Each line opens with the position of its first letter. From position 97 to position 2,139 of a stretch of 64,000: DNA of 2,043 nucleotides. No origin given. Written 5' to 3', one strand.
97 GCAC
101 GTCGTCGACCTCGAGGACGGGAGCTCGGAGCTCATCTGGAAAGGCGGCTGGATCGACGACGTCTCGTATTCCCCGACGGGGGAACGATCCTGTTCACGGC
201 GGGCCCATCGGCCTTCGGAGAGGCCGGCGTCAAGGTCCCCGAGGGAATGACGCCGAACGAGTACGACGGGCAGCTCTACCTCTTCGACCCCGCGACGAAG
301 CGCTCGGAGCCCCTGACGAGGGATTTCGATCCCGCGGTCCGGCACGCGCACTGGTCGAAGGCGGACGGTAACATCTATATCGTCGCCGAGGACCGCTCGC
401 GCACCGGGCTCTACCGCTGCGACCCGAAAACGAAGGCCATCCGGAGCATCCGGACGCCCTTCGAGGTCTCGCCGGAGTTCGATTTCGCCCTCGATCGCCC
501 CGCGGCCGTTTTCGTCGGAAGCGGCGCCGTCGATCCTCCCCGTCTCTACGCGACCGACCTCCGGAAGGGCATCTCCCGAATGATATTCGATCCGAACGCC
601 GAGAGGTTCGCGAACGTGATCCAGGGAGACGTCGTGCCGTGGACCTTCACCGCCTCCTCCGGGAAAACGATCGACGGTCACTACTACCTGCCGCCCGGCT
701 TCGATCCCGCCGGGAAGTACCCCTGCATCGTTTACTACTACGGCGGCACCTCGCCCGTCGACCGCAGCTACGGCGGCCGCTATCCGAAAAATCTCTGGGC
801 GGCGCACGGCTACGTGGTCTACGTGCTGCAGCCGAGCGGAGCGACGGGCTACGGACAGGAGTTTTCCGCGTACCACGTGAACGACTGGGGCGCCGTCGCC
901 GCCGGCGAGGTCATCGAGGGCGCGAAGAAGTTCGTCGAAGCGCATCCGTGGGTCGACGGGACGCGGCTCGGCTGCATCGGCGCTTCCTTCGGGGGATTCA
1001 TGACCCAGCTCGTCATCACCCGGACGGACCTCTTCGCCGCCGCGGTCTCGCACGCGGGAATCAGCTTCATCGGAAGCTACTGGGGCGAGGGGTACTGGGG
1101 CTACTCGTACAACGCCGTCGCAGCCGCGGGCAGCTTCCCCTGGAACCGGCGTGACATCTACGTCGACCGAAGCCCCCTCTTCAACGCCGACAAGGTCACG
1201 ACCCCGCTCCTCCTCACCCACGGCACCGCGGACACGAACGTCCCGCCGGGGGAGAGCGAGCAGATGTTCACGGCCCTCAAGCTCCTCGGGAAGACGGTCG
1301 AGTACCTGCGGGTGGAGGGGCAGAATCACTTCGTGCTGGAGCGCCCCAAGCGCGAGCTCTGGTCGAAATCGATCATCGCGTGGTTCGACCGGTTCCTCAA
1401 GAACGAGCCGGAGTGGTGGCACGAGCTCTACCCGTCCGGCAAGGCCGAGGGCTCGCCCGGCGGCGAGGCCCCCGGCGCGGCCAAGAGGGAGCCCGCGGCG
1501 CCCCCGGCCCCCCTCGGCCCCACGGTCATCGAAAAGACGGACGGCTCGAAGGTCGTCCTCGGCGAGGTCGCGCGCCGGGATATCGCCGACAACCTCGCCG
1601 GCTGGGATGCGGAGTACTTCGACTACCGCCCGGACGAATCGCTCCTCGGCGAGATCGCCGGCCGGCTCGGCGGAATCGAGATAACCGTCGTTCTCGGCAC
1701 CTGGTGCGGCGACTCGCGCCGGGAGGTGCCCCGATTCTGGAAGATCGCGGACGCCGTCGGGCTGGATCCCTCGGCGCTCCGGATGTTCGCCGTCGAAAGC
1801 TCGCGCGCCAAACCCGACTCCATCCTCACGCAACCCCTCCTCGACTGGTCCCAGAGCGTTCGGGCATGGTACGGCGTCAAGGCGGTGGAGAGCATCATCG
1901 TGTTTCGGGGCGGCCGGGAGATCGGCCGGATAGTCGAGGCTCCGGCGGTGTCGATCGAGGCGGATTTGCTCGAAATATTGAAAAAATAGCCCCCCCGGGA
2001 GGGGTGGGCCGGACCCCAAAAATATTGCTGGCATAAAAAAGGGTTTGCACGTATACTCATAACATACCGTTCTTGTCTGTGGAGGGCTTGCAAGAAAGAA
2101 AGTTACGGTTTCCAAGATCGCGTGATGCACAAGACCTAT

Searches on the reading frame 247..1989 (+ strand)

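Call 59: search_protein_families(library=pfam, proteins=[window:247-1989:+], max_evalue=0.001)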
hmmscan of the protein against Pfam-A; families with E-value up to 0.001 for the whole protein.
window:247-1989:+ (580 aa): 9 families
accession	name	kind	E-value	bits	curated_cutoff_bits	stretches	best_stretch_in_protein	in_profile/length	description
PF00326.27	Peptidase_S9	-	1.3e-41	142.9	22.6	1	182-386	8-212/213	Prolyl oligopeptidase family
PF02129.25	Peptidase_S15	-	3.9e-06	27.2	23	0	304-348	208-251/262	X-Pro dipeptidyl-peptidase (S15 family)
PF12146.15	Hydrolase_4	-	1.2e-05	25.2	27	0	313-353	186-226/239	Serine aminopeptidase, S33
PF12740.14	PETase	-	3.4e-05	23.8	28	0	314-387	164-236/263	PET hydrolase-like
PF05448.18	AXE1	-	7.3e-05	22.1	21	0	132-253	59-190/321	Acetyl xylan esterase (AXE1)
PF01738.24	DLH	-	0.00017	21.7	21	1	227-361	85-186/217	Dienelactone hydrolase family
PF08840.17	BAAT_C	-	0.00036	21.1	20.9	0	224-274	7-57/210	BAAT / Acyl-CoA thioester hydrolase C terminal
PF00756.26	Esterase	-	0.00048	20.4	22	0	139-378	5-246/251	Putative esterase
PF20434.5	BD-FAE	-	0.00049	20.1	26.8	0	299-344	170-215/215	BD-FAE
